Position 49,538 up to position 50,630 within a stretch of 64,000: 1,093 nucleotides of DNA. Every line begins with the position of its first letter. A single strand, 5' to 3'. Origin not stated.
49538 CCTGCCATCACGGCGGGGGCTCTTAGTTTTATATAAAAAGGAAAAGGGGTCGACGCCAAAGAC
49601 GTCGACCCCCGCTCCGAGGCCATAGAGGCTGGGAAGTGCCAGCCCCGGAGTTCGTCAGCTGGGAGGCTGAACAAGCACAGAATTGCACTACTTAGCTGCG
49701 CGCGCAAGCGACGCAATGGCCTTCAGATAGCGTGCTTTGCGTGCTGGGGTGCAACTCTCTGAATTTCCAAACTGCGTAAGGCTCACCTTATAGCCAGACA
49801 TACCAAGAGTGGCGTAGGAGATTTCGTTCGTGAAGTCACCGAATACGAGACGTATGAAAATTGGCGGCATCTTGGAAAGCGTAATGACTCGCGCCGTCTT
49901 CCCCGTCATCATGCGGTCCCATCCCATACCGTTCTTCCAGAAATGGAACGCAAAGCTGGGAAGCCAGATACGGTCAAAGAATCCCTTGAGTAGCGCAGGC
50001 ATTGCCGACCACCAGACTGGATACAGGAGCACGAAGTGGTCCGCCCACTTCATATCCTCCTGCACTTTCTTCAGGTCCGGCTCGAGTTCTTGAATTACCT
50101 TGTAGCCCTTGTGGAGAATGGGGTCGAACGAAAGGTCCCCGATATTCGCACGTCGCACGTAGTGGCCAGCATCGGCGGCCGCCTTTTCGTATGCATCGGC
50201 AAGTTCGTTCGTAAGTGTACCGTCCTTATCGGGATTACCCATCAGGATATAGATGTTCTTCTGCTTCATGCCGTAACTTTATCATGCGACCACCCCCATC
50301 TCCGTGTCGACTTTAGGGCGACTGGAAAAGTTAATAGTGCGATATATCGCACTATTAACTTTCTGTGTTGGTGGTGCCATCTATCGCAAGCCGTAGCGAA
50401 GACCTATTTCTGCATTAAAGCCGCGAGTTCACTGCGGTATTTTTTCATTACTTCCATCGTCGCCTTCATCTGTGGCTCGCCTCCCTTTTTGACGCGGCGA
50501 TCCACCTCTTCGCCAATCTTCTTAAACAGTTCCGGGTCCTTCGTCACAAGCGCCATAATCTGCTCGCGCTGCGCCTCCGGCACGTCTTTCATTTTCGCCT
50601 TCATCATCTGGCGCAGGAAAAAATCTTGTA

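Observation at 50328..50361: Perfect 34-bp palindrome in an intergenic region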

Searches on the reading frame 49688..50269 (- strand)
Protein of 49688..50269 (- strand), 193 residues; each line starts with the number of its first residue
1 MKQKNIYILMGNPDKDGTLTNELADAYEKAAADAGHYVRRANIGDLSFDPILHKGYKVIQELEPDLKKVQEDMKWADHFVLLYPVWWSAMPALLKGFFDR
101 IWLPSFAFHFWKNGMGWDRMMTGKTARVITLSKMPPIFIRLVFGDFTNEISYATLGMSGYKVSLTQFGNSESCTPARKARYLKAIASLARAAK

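Call 5: search_protein_families(library=pfam, proteins=[window:49688-50269:-], max_evalue=0.01)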
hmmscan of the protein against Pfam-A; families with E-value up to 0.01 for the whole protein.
window:49688-50269:- (193 aa): 2 families
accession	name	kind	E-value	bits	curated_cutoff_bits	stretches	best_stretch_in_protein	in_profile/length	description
PF02525.22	Flavodoxin_2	-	5.3e-28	98.5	27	1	4-137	1-139/198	Flavodoxin-like fold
PF03358.20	FMN_red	-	1.3e-13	51.3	24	1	6-102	3-97/152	NADPH-dependent FMN reductase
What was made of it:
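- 49688..50269 (-): Flavodoxin-like NAD(P)H oxidoreductase gene (193 aa), the presumed target downstream of site 1. Pfam PF02525 98.5 bits and PF03358 51.3 bits (call 5).
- Checked: It lies on the minus strand between the stop of the 77-aa ORF (50404) and the ATG of a Flavodoxin_2/FMN_red gene (49688-50269; Pfam 98.5 bits, call 5).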

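Call 12: find_encoding_contigs(protein=window:49688-50269:-, flank=3000, max_places=8)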
Protein window:49688-50269:- (193 aa): 16 contigs read that carry it; 8 places shown.
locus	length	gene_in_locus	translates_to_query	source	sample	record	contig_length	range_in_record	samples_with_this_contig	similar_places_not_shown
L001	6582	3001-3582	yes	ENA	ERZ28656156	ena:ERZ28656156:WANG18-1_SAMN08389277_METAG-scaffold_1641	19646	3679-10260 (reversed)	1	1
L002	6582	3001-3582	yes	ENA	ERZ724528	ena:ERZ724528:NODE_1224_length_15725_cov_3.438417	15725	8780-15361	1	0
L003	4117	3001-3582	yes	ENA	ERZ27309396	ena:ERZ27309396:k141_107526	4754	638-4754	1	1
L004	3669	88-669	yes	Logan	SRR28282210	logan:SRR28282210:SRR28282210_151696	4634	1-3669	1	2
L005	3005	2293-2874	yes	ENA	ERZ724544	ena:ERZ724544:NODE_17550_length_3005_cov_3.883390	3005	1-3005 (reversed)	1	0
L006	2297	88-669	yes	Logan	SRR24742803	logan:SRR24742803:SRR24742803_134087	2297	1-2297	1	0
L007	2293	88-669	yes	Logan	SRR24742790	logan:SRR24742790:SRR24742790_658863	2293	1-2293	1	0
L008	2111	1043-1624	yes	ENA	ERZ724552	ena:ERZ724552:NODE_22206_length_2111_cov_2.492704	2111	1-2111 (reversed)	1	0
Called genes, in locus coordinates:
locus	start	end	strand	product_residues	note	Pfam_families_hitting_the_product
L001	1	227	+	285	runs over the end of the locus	PF00231:ATP-synt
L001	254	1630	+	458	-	PF02874:ATP-synt_ab_N, PF00006:ATP-synt_ab, PF22919:ATP-synt_VA_C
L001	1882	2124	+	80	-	PF02823:ATP-synt_DE_N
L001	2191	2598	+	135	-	-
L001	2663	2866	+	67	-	-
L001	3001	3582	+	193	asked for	PF02525:Flavodoxin_2, PF03358:FMN_red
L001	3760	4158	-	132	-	-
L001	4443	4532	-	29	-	-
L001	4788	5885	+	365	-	PF01926:MMR_HSR1, PF02421:FeoB_N, PF06071:YchF-GTPase_C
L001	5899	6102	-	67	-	-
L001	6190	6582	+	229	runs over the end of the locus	-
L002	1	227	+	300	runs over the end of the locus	PF00231:ATP-synt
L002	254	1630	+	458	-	PF02874:ATP-synt_ab_N, PF00006:ATP-synt_ab, PF22919:ATP-synt_VA_C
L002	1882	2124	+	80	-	PF02823:ATP-synt_DE_N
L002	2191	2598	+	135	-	-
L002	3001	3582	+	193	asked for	PF02525:Flavodoxin_2, PF03358:FMN_red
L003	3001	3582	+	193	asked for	PF02525:Flavodoxin_2, PF03358:FMN_red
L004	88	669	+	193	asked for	PF02525:Flavodoxin_2, PF03358:FMN_red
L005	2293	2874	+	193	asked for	PF02525:Flavodoxin_2, PF03358:FMN_red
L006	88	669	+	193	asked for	PF02525:Flavodoxin_2, PF03358:FMN_red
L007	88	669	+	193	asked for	PF02525:Flavodoxin_2, PF03358:FMN_red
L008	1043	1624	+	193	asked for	PF02525:Flavodoxin_2, PF03358:FMN_red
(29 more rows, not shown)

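Call 13: find_homologous_proteins(query=window:49688-50269:-)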
Query window:49688-50269:- (193 aa): 2565 proteins with E <= 0.001 among 3019 candidates; the best 120 are listed.
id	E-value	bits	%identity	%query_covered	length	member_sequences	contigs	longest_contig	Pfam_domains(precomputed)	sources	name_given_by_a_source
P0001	2.4e-128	444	100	100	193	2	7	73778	PF02525.23,PF03358.21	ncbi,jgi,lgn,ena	jgi:putative NADPH-quinone reductase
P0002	1.3e-114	399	91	97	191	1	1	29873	PF02525.23,PF03358.21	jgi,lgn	jgi:putative NADPH-quinone reductase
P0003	8.6e-109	380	84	100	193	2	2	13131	PF02525.23,PF03358.21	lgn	-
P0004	1.7e-107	376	85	98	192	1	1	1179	PF02525.23,PF03358.21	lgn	-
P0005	9.4e-104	364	83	97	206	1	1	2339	PF02525.23,PF03358.21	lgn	-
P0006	1.4e-103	363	85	94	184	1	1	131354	PF02525.23,PF03358.21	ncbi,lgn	-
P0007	6.9e-101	354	78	98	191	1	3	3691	PF02525.23,PF03358.21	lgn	-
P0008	2.6e-97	343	76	98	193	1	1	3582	PF02525.23,PF03358.21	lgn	-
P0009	8.2e-96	338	75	98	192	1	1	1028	PF02525.23,PF03358.21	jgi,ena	-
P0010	2.9e-95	336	75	98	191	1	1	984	PF02525.23,PF03358.21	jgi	jgi:putative NADPH-quinone reductase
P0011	5.4e-94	332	74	98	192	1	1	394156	PF02525.23,PF03358.21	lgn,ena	-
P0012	1.1e-93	331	77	95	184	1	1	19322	PF02525.23,PF03358.21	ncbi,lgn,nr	ncbi:MAG: Flavodoxin-like fold family protein [Parcubacteria group bacterium]|nr:Flavodoxin-like fol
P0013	2.3e-93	330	74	98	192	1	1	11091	PF02525.23,PF03358.21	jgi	jgi:putative NADPH-quinone reductase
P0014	4.3e-93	329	72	98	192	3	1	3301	PF02525.23,PF03358.21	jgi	jgi:NAD(P)H dehydrogenase (quinone)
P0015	4.5e-93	329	72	99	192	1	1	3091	PF02525.23,PF03358.21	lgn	-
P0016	1.5e-92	327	73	98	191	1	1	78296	PF02525.23,PF03358.21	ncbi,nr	ncbi:MAG: Flavodoxin-like fold family protein [Parcubacteria group bacterium]|nr:Flavodoxin-like fol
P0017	2.0e-92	327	72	98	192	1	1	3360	PF02525.23,PF03358.21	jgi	jgi:putative NADPH-quinone reductase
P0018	2.2e-92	326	72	98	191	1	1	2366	PF02525.23,PF03358.21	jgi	jgi:NAD(P)H dehydrogenase (quinone)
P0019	1.1e-91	324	75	95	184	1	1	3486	PF02525.23,PF03358.21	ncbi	-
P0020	2.5e-91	323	71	100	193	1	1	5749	PF02525.23,PF03358.21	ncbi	-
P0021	2.7e-91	323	71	98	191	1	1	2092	PF02525.23,PF03358.21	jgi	jgi:putative NADPH-quinone reductase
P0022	4.6e-91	322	73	97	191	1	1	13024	PF02525.23,PF03358.21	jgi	jgi:NAD(P)H dehydrogenase (quinone)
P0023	6.8e-91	322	71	98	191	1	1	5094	PF02525.23,PF03358.21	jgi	jgi:putative NADPH-quinone reductase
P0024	7.6e-91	321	72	97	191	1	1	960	PF02525.23,PF03358.21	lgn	-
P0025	1.8e-90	320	71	98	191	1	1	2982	PF02525.23,PF03358.21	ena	-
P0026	1.9e-90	320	72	98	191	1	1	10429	PF02525.23,PF03358.21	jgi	jgi:NAD(P)H dehydrogenase (quinone)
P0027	2.8e-90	320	71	97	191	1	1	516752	PF02525.23,PF03358.21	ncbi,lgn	-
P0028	8.0e-90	318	69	98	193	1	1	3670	PF02525.23,PF03358.21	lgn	-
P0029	1.0e-88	314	76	90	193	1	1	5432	PF02525.23,PF03358.21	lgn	-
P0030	5.5e-88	312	71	93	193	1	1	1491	PF02525.23,PF03358.21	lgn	-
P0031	1.5e-87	311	68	100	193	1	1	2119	PF02525.23,PF03358.21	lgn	-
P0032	1.6e-87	311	70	97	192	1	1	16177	PF02525.23,PF03358.21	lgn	-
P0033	1.8e-87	310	69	98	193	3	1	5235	PF02525.23,PF03358.21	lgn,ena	-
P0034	3.1e-87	310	71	97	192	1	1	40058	PF02525.23,PF03358.21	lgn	-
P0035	3.4e-87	310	70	98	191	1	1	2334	PF02525.23,PF03358.21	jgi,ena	jgi:putative NADPH-quinone reductase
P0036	4.4e-87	309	68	98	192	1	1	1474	PF02525.23,PF03358.21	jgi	-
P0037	4.6e-87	309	69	98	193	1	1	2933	PF02525.23,PF03358.21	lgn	-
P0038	5.5e-87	309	70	97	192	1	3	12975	PF02525.23,PF03358.21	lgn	-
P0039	8.8e-87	308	70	98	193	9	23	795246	PF02525.23,PF03358.21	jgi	jgi:NAD(P)H dehydrogenase (quinone)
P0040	1.7e-86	307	68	98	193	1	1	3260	PF02525.23,PF03358.21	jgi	jgi:NAD(P)H dehydrogenase (quinone)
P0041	2.3e-86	307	70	98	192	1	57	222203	PF02525.23,PF03358.21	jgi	jgi:NAD(P)H dehydrogenase (quinone)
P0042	2.5e-86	307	69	98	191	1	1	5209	PF02525.23,PF03358.21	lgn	-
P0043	2.8e-86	307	69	97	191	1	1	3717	PF02525.23,PF03358.21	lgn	-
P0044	9.9e-86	305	69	97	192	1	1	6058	PF02525.23,PF03358.21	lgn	-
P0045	1.0e-85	305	68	97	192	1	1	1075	PF02525.23,PF03358.21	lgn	-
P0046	1.1e-85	305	69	98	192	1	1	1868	PF02525.23,PF03358.21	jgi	jgi:NAD(P)H dehydrogenase (quinone)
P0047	1.2e-85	305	67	97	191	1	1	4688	PF02525.23,PF03358.21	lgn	-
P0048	1.8e-85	304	68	98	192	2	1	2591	PF02525.23,PF03358.21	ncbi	-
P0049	2.3e-85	304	68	98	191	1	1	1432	PF02525.23,PF03358.21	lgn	-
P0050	3.3e-85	303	67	100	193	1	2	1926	PF02525.23,PF03358.21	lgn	-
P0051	3.8e-85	303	70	95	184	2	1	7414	PF02525.23,PF03358.21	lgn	-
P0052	5.0e-85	302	71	93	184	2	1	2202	PF02525.23,PF03358.21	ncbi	-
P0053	5.9e-85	302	67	98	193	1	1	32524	PF02525.23,PF03358.21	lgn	-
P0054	6.9e-85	302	68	97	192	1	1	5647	PF02525.23,PF03358.21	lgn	-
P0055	8.4e-85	302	69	97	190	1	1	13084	PF02525.23,PF03358.21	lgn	-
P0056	1.2e-84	301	68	97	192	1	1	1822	PF02525.23,PF03358.21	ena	-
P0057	1.8e-84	301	67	97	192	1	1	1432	PF02525.23,PF03358.21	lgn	-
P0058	1.5e-83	298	67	97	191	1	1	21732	PF02525.23,PF03358.21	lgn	-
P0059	1.6e-83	298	66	98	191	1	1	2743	PF02525.23,PF03358.21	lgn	-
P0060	1.7e-83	298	66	98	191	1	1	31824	PF02525.23,PF03358.21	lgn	-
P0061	1.7e-83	297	69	94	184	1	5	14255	PF02525.23,PF03358.21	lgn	-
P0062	1.9e-83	297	68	98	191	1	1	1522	PF02525.23,PF03358.21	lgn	-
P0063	2.5e-83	297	67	98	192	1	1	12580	PF02525.23,PF03358.21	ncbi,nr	ncbi:MAG: NADPH:quinone reductase [Parcubacteria group bacterium]|nr:NADPH:quinone reductase [Parcub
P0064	3.2e-83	297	67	95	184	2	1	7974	PF02525.23,PF03358.21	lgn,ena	-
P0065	3.7e-83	296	70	94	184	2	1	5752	PF02525.23,PF03358.21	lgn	-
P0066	5.1e-83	296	66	98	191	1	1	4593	PF02525.23,PF03358.21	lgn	-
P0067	1.2e-82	295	65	98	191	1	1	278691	PF02525.23,PF03358.21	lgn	-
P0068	1.5e-82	294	66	99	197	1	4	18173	PF02525.23,PF03358.21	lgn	-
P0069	4.4e-82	293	66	98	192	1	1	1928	PF02525.23,PF03358.21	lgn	-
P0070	8.0e-82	292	65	98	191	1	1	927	PF02525.23,PF03358.21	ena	-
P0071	1.0e-81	292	66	98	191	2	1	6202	PF02525.23,PF03358.21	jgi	jgi:NAD(P)H dehydrogenase (quinone)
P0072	2.4e-81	290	66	98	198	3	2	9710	PF02525.23,PF03358.21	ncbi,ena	-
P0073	2.5e-81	290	65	97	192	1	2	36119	PF02525.23,PF03358.21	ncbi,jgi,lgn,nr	ncbi:MAG: hypothetical protein QOE22_204 [Candidatus Parcubacteria bacterium]|jgi:putative NADPH-qui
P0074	2.9e-81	290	66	98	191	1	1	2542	PF02525.23,PF03358.21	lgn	-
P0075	3.3e-81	290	66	99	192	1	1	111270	PF02525.23,PF03358.21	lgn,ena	-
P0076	5.5e-81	289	66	95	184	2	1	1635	PF02525.23,PF03358.21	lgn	-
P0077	1.1e-80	288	67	97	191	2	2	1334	PF02525.23,PF03358.21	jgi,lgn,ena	-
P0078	1.2e-80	288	65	98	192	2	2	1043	PF02525.23,PF03358.21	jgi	-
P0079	1.4e-80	288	67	98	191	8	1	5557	PF02525.23,PF03358.21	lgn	-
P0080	2.0e-80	287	66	98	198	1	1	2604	PF02525.23,PF03358.21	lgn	-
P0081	2.2e-80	287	66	97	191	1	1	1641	PF02525.23,PF03358.21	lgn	-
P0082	2.5e-80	287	65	97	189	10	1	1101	PF02525.23,PF03358.21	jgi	jgi:NAD(P)H dehydrogenase (quinone)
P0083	3.8e-80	287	65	98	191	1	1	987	PF02525.23,PF03358.21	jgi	jgi:putative NADPH-quinone reductase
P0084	8.0e-80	285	66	97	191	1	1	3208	PF02525.23,PF03358.21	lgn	-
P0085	1.3e-79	285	66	98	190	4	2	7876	PF02525.23,PF03358.21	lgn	-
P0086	1.4e-79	285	65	97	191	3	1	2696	PF02525.23,PF03358.21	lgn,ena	-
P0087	1.8e-79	284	66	92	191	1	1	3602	PF02525.23,PF03358.21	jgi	jgi:putative NADPH-quinone reductase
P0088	2.1e-79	284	67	97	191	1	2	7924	PF02525.23,PF03358.21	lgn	-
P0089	3.5e-79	283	68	95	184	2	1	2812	PF02525.23,PF03358.21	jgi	-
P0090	5.0e-79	283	66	95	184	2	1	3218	PF02525.23,PF03358.21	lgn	-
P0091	5.2e-79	283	65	100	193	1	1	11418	PF02525.23,PF03358.21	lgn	-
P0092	7.9e-79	282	66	97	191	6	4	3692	PF02525.23,PF03358.21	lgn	-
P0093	8.4e-79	282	67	95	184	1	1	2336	PF02525.23,PF03358.21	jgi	jgi:putative NADPH-quinone reductase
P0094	1.2e-78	282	66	95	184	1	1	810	PF02525.23,PF03358.21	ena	-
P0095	1.3e-78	282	65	97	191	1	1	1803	PF02525.23,PF03358.21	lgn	-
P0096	1.4e-78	281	66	94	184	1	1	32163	PF02525.23,PF03358.21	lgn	-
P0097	1.8e-78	281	64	98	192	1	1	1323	PF02525.23,PF03358.21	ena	-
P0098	2.5e-78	281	64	97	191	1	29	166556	PF02525.23,PF03358.21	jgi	jgi:NAD(P)H dehydrogenase (quinone)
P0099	2.7e-78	281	64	97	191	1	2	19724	PF02525.23,PF03358.21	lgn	-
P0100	2.9e-78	280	66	98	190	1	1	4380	PF02525.23,PF03358.21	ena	-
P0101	2.9e-78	280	64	98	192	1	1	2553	PF02525.23,PF03358.21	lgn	-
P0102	3.1e-78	280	66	97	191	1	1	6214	PF02525.23,PF03358.21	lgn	-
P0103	3.4e-78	280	66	96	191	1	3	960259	PF02525.23,PF03358.21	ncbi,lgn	ncbi:MAG: NAD(P)H-dependent oxidoreductase [bacterium]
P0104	6.6e-78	279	64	97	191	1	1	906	PF02525.23,PF03358.21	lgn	-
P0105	6.8e-78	279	64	97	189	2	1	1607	PF02525.23,PF03358.21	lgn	-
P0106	7.6e-78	279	65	95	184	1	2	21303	PF02525.23,PF03358.21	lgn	-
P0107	1.4e-77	278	64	97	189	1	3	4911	PF02525.23,PF03358.21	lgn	-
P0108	1.5e-77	278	66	98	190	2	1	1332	PF02525.23,PF03358.21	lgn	-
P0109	1.5e-77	278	65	98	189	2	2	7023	PF02525.23,PF03358.21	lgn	-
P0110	1.5e-77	278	66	98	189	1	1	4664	PF02525.23,PF03358.21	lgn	-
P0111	1.6e-77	278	65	97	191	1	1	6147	PF02525.23,PF03358.21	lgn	-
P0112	1.9e-77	278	65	98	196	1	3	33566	PF02525.23,PF03358.21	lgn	-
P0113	2.0e-77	278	65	97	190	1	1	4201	PF02525.23,PF03358.21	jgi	jgi:putative NADPH-quinone reductase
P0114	2.6e-77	277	63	98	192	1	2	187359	PF02525.23,PF03358.21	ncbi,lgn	ncbi:MAG: NAD(P)H-dependent oxidoreductase [Patescibacteria group bacterium]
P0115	3.4e-77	277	64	98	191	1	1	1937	PF02525.23,PF03358.21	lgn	-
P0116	6.4e-77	276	64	95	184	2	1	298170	PF02525.23,PF03358.21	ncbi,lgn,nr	ncbi:MAG: NADPH-dependent FMN reductase [Parcubacteria bacterium C7867-007]|nr:MAG: NADPH-dependent 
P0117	6.5e-77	276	62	97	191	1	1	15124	PF02525.23,PF03358.21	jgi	jgi:putative NADPH-quinone reductase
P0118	6.7e-77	276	63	97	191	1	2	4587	PF02525.23,PF03358.21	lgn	-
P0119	6.8e-77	276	65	96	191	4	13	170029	PF02525.23,PF03358.21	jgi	jgi:NAD(P)H dehydrogenase (quinone)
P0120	7.6e-77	276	65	97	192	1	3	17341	PF02525.23,PF03358.21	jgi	jgi:NAD(P)H dehydrogenase (quinone)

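Call 16: find_related_loci(query=A1, collection=genome_contigs, flank=4000)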
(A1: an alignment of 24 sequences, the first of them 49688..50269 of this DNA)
Query A1 (193 aa) in genome_contigs; peptide patterns used: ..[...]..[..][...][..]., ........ (x = any residue, [..] = any of these).
599 stretches matched a pattern (row limit reached: there are more); 578 encode a relative of the query (tblastn E <= 1e-3); the best 80 are kept; 80 distinct loci.
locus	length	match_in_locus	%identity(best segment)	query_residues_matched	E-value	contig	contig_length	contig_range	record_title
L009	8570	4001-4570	85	1-190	8e-107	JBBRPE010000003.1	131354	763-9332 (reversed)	MAG: Candidatus Paceibacteria bacterium isolate La1_metabat2.398 LA1C_B2.398_k141_3524705L_131354_cov_13.9990, whole gen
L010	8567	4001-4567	76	4-192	2e-101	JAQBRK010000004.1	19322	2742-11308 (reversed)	MAG: Parcubacteria group bacterium isolate RYN_397 scaffold_1764700, whole genome shotgun sequence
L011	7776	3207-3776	73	4-193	1e-96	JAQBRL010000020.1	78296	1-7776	MAG: Parcubacteria group bacterium isolate RYN_398 scaffold_3088977, whole genome shotgun sequence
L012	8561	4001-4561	71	4-190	2e-93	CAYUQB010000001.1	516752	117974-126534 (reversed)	MAG TPA_asm: uncultured Candidatus Saccharibacteria bacterium isolate binchicken_co110_140 genome assembly, contig: NODE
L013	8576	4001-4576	67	2-193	5e-88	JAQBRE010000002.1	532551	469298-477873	MAG: Parcubacteria group bacterium isolate RYN_391 scaffold_1968775, whole genome shotgun sequence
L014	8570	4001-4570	65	4-193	7e-85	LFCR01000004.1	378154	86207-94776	MAG: Parcubacteria bacterium C7867-008 C7867_00009, whole genome shotgun sequence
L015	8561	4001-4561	65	4-190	4e-83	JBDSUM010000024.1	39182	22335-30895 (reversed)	MAG: Candidatus Paceibacterota bacterium isolate cluster1_bin.581 k127_6143346, whole genome shotgun sequence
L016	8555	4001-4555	62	6-190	4e-81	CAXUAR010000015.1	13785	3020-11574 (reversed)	MAG TPA_asm: uncultured bacterium isolate public_SRR14722149_metawrap_bin.2 genome assembly, contig: public_SRR14722149_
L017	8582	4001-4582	63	5-193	8e-81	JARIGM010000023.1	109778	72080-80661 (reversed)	MAG: Candidatus Kaiserbacteria bacterium isolate CullarsAll.DT.26 k141_1030002, whole genome shotgun sequence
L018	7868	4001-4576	64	1-193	2e-80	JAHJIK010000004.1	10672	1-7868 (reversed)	MAG: Patescibacteria group bacterium isolate Modern_marine_planktonic.mb.9 Modern_marine_plank.mb.9_k141_77925, whole ge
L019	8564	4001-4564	63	4-192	2e-80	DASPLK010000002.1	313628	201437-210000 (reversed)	MAG TPA_asm: Candidatus Paceibacterota bacterium isolate SMAG_U12061 k141_105660, whole genome shotgun sequence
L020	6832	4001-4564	63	6-193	6e-80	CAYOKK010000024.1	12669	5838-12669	MAG TPA_asm: uncultured Candidatus Saccharibacteria bacterium isolate SRP263527_co1_208 genome assembly, contig: NODE_42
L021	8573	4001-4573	64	4-190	2e-79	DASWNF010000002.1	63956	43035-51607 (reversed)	MAG TPA_asm: Candidatus Paceibacterota bacterium isolate SMAG_U3407 k141_429802, whole genome shotgun sequence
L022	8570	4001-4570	62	4-193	4e-79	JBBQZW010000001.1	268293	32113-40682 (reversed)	MAG: Candidatus Paceibacteria bacterium isolate Co_metawrap_2255 Cmw_2255_k141_28662106_length_268293_cov_17.9997, whole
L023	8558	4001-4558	63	4-189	7e-79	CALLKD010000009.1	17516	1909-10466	MAG TPA_asm: uncultured bacterium isolate SRR6231193_bin.57_CONCOCT_v1.1_MAG genome assembly, contig: ERZ650245.821, who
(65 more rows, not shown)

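Call 50: find_encoding_contigs(protein=P0002, flank=10000, max_places=1)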
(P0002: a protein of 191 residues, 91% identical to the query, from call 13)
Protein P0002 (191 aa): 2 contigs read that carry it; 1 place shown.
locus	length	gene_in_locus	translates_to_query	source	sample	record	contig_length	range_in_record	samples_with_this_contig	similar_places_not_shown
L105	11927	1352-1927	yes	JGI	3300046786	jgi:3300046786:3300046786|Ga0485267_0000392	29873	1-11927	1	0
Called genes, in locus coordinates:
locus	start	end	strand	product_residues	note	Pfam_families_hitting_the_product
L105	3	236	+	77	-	?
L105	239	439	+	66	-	-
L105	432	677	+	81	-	PF02823:ATP-synt_DE_N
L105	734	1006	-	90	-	-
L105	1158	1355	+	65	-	-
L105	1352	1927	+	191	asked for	PF02525:Flavodoxin_2, PF03358:FMN_red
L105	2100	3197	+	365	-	PF01926:MMR_HSR1, PF02421:FeoB_N, PF06071:YchF-GTPase_C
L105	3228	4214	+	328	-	PF18920:DUF5671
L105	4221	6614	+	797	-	PF00133:tRNA-synt_1, PF09334:tRNA-synt_1g, PF13603:tRNA-synt_1_2, PF00133:tRNA-synt_1, PF08264:Anticodon_1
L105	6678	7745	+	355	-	PF04545:Sigma70_r4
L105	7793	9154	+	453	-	PF26449:DUF8128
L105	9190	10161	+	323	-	PF02618:YceG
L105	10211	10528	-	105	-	-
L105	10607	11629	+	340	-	PF02540:NAD_synthase (weak), PF03054:tRNA_Me_trans, PF20259:tRNA_Me_trans_M, PF20258:tRNA_Me_trans_C (faint)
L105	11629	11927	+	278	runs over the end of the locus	PF03477:ATP-cone (weak), PF04471:Mrr_cat (faint)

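Call 51: find_encoding_contigs(protein=P0003, flank=10000, max_places=1)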
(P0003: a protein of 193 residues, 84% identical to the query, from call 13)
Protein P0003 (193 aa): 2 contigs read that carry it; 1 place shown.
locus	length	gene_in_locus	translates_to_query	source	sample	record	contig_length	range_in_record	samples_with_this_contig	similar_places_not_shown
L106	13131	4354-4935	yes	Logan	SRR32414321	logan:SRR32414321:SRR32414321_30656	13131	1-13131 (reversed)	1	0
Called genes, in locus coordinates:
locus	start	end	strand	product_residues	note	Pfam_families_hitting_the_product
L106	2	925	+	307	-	?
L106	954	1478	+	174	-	PF01931:NTPase_I-T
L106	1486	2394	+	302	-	PF00231:ATP-synt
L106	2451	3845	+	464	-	PF02874:ATP-synt_ab_N, PF00006:ATP-synt_ab, PF22919:ATP-synt_VA_C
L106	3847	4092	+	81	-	PF02823:ATP-synt_DE_N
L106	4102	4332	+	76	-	-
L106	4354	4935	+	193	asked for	PF02525:Flavodoxin_2, PF03358:FMN_red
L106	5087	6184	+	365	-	PF01926:MMR_HSR1, PF02421:FeoB_N, PF06071:YchF-GTPase_C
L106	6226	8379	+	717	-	PF05048:NosD (faint), PF13229:Beta_helix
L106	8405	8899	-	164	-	PF01243:PNPOx_N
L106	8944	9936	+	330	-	PF18920:DUF5671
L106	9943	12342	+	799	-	PF00133:tRNA-synt_1, PF09334:tRNA-synt_1g, PF13603:tRNA-synt_1_2, PF00133:tRNA-synt_1, PF09334:tRNA-synt_1g (weak), PF08264:Anticodon_1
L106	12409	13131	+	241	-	?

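Call 65: search_protein_families(library=ncbifam, proteins=[window:49688-50269:-], max_evalue=0.001)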
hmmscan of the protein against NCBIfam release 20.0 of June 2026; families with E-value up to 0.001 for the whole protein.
window:49688-50269:- (193 aa): 3 families
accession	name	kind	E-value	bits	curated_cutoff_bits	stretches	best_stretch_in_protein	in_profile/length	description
NF007280.0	PRK09739.1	equivalog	4.3e-17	62.4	162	1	1-108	1-112/199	NAD(P)H oxidoreductase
NF002044.1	PRK00871.1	equivalog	1.8e-07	30.7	210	1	56-114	35-88/170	glutathione-regulated potassium-efflux system oxidoreductase KefF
TIGR03567.1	FMN_reduc_SsuE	equivalog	0.00077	19.4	164.05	0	6-100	2-90/171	NADPH-dependent FMN reductase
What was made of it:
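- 49688..50269 (-): It falls below all NCBIfam equivalog cut-offs (call 65).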

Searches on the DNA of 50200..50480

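Call 67: search_rna_families(source=window, start=50200, end=50480, threshold=evalue, max_evalue=1)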
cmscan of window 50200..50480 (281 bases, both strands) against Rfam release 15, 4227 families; matches with E-value up to 1: 2.
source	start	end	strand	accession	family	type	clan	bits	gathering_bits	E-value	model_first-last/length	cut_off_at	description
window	50319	50370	+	RF04280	mir-890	Gene; miRNA;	CL00136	18.3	56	0.18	9-65/74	no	mir-890 microRNA precursor family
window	50322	50366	+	RF03413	MIR904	Gene; miRNA;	-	17.6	80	0.45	1-141/141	no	MIR904 microRNA precursor family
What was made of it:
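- On Known RNA families (Rfam 15): At site 1 there are only sub-threshold generic hairpin hits (call 67).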
